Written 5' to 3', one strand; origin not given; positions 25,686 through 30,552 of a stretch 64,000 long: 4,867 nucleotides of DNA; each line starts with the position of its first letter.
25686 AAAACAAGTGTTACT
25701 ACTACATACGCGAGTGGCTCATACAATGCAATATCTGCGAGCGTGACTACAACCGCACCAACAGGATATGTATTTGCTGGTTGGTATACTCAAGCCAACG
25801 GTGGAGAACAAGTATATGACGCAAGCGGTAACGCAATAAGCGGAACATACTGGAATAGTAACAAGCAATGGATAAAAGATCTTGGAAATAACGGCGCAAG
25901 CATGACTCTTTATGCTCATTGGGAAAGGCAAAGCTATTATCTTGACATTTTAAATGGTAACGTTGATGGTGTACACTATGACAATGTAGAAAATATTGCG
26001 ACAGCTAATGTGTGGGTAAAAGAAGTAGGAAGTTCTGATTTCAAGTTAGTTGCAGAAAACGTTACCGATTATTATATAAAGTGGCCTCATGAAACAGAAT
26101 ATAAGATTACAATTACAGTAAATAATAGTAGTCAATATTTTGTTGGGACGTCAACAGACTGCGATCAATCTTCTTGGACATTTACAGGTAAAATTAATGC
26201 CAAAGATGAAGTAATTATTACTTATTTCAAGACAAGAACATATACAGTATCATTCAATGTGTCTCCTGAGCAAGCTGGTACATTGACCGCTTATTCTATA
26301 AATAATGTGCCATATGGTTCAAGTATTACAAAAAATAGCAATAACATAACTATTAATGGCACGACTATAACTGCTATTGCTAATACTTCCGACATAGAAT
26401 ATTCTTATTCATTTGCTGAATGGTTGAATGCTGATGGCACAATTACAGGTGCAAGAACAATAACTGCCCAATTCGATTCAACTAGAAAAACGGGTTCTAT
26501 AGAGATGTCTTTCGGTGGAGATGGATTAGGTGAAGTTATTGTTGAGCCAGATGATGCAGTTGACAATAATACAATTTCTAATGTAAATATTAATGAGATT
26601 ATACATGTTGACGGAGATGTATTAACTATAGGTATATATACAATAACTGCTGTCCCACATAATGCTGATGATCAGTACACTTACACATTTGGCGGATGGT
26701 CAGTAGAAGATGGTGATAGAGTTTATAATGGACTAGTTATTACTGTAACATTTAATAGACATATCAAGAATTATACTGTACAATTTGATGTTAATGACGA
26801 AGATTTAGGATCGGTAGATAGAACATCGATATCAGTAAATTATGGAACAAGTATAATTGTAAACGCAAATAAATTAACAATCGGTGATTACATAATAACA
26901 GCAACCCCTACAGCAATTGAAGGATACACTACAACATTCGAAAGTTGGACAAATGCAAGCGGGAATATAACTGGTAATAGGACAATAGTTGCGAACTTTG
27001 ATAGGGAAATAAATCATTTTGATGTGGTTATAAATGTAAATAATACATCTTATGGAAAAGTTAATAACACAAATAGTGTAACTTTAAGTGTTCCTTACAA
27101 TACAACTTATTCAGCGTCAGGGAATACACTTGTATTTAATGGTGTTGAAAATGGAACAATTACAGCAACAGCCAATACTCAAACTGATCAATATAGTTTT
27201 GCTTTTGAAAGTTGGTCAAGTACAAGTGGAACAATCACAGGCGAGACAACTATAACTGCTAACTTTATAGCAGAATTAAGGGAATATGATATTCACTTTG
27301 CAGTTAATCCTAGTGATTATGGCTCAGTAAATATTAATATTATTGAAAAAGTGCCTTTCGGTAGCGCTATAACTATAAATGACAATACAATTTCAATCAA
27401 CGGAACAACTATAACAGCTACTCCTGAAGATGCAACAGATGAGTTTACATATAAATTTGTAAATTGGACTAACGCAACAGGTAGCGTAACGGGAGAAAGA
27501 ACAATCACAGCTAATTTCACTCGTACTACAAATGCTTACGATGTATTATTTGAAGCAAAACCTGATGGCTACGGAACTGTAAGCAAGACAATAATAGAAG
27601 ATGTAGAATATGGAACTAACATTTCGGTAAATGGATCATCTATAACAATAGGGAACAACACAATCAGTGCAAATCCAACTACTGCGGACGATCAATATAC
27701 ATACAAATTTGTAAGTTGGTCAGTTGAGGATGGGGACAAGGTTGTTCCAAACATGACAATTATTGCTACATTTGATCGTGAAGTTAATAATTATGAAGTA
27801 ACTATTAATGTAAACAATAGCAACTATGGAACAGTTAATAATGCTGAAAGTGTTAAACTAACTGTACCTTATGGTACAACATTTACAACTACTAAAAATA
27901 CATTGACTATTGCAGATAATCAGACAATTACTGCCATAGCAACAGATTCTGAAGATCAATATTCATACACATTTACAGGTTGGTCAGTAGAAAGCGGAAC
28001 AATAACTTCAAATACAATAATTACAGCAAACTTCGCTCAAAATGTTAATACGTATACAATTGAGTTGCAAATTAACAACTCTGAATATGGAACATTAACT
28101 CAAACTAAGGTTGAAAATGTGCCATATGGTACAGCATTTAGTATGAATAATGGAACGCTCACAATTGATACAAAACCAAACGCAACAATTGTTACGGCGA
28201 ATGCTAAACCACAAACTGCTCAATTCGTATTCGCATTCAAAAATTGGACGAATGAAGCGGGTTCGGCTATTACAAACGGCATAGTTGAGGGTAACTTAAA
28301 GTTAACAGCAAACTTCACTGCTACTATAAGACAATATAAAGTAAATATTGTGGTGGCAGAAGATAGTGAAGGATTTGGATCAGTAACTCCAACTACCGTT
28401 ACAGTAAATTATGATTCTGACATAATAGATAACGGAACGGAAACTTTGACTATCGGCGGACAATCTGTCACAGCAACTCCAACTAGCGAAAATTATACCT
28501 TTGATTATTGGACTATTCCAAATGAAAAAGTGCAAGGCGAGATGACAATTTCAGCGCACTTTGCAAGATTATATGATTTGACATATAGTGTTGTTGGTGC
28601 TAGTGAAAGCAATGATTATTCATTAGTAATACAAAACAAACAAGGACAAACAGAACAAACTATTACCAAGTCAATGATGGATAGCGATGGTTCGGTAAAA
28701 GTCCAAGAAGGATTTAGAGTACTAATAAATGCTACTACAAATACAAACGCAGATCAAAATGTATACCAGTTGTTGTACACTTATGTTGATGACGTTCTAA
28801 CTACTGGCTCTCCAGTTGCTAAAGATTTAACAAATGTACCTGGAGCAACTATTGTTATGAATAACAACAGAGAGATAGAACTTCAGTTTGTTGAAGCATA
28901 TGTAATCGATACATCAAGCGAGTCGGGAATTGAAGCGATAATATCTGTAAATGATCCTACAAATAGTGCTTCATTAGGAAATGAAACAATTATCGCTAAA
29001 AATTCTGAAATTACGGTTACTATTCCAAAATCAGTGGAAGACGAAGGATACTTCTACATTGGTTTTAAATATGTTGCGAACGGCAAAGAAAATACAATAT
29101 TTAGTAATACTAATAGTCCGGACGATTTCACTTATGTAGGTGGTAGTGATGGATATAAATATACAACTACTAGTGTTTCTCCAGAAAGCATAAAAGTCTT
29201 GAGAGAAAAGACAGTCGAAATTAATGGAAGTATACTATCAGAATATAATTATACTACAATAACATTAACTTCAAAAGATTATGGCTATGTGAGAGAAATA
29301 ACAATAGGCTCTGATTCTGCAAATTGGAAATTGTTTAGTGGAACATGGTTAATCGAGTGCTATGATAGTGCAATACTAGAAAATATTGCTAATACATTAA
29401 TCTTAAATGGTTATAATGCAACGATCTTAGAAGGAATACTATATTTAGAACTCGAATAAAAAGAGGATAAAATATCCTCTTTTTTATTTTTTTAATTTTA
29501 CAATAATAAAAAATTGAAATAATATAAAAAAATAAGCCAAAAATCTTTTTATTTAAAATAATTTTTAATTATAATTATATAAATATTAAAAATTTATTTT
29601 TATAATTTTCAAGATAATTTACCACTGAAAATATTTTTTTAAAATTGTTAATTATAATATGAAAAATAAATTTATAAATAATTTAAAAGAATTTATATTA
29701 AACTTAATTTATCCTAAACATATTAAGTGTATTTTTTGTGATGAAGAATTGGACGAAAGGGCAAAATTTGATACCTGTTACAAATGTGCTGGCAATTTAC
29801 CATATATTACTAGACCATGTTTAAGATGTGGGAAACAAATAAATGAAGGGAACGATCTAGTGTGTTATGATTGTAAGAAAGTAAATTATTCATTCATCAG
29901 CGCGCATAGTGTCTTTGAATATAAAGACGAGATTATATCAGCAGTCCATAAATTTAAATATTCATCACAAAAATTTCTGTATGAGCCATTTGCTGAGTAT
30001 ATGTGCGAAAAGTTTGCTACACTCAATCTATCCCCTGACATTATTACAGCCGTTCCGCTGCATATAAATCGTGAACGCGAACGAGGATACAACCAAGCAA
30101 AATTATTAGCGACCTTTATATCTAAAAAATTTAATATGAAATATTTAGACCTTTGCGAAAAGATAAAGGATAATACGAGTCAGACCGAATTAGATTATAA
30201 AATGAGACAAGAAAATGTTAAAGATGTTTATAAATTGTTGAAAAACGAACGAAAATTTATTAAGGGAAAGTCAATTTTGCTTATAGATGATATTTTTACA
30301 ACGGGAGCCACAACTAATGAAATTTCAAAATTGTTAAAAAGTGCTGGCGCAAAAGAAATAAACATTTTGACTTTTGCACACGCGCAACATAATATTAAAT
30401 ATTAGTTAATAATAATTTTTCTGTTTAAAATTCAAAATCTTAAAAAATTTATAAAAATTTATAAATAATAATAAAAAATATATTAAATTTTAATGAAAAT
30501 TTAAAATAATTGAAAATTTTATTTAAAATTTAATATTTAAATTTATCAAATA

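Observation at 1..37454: Locus-level: three architecture-related GLUG proteins plus an orphan lipoprotein occupy about half the window, with no classical Gram-positive anchors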

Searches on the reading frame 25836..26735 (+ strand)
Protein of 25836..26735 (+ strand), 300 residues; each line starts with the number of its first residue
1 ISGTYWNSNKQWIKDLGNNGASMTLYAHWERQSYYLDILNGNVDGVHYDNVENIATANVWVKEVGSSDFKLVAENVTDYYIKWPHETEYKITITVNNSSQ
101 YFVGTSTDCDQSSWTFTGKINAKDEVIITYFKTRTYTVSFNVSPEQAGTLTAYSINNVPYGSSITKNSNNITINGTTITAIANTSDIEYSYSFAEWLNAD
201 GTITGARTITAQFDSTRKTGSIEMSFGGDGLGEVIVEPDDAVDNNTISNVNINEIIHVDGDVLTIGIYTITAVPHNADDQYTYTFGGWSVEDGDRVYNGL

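Call 54: search_protein_families(library=pfam, proteins=[window:25836-26735:+], max_evalue=0.1)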
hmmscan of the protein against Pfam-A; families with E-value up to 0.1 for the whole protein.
window:25836-26735:+ (300 aa): 2 families
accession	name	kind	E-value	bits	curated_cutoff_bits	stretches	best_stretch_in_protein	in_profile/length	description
PF16990.11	CBM_35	-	0.0084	16.9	28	1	128-199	28-97/121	Carbohydrate binding module (family 35)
PF05481.17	Myco_19_kDa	-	0.025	15.3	23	0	89-179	6-97/117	Mycobacterium 19 kDa lipoprotein antigen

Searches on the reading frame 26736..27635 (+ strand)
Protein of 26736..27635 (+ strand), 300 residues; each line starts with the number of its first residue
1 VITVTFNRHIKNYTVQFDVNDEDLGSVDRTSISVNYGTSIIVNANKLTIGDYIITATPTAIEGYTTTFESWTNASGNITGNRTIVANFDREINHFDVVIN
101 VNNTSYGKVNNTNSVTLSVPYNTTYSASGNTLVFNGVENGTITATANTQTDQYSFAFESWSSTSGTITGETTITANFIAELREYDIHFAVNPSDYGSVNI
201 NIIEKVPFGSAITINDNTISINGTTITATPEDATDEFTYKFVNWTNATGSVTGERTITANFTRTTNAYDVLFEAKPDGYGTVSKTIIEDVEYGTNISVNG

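Call 54: search_protein_families(library=pfam, proteins=[window:26736-27635:+], max_evalue=0.1)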
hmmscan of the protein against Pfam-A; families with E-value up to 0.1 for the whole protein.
window:26736-27635:+ (300 aa): 2 families
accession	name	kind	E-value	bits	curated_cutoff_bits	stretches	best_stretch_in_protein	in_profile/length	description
PF04242.18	DUF424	-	0.048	14.4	25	0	75-106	55-86/92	Protein of unknown function (DUF424)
PF04784.19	DUF547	-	0.079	13.4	27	0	92-203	14-108/125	Protein of unknown function, DUF547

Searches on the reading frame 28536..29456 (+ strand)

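Call 54: search_protein_families(library=pfam, proteins=[window:28536-29456:+], max_evalue=0.1)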
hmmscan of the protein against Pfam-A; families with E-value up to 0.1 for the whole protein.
window:28536-29456:+ (307 aa): 1 family
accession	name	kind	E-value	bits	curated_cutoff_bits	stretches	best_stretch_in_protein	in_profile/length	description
PF22518.2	DUF6997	-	0.026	15.1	27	1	8-83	52-127/175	Domain of unknown function (DUF6997)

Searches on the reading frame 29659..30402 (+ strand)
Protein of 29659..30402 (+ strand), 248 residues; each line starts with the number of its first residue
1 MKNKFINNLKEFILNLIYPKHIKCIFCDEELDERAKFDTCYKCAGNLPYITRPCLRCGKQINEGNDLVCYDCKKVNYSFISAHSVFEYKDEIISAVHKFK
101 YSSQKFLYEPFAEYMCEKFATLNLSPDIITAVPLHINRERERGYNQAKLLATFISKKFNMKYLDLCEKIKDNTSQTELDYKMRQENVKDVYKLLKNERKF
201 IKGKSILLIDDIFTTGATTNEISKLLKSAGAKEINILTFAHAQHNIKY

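Call 6: search_protein_families(library=pfam, proteins=[window:29659-30402:+], max_evalue=0.01)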
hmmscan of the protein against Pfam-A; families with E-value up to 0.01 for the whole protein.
window:29659-30402:+ (248 aa): 4 families
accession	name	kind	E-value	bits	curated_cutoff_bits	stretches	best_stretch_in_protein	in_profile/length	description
PF18912.6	DZR_2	-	3.2e-09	36.9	27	1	13-73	1-56/56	Double zinc ribbon domain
PF00156.33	Pribosyltran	-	7e-09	35.6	26.3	1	150-242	43-126/158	Phosphoribosyl transferase domain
PF15610.12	PRTase_3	-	0.0026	17.6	28.7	1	171-239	106-173/264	PRTase ComF-like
PF12773.13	DZR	-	0.0058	17.2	27.3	0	24-72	1-44/45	Double zinc ribbon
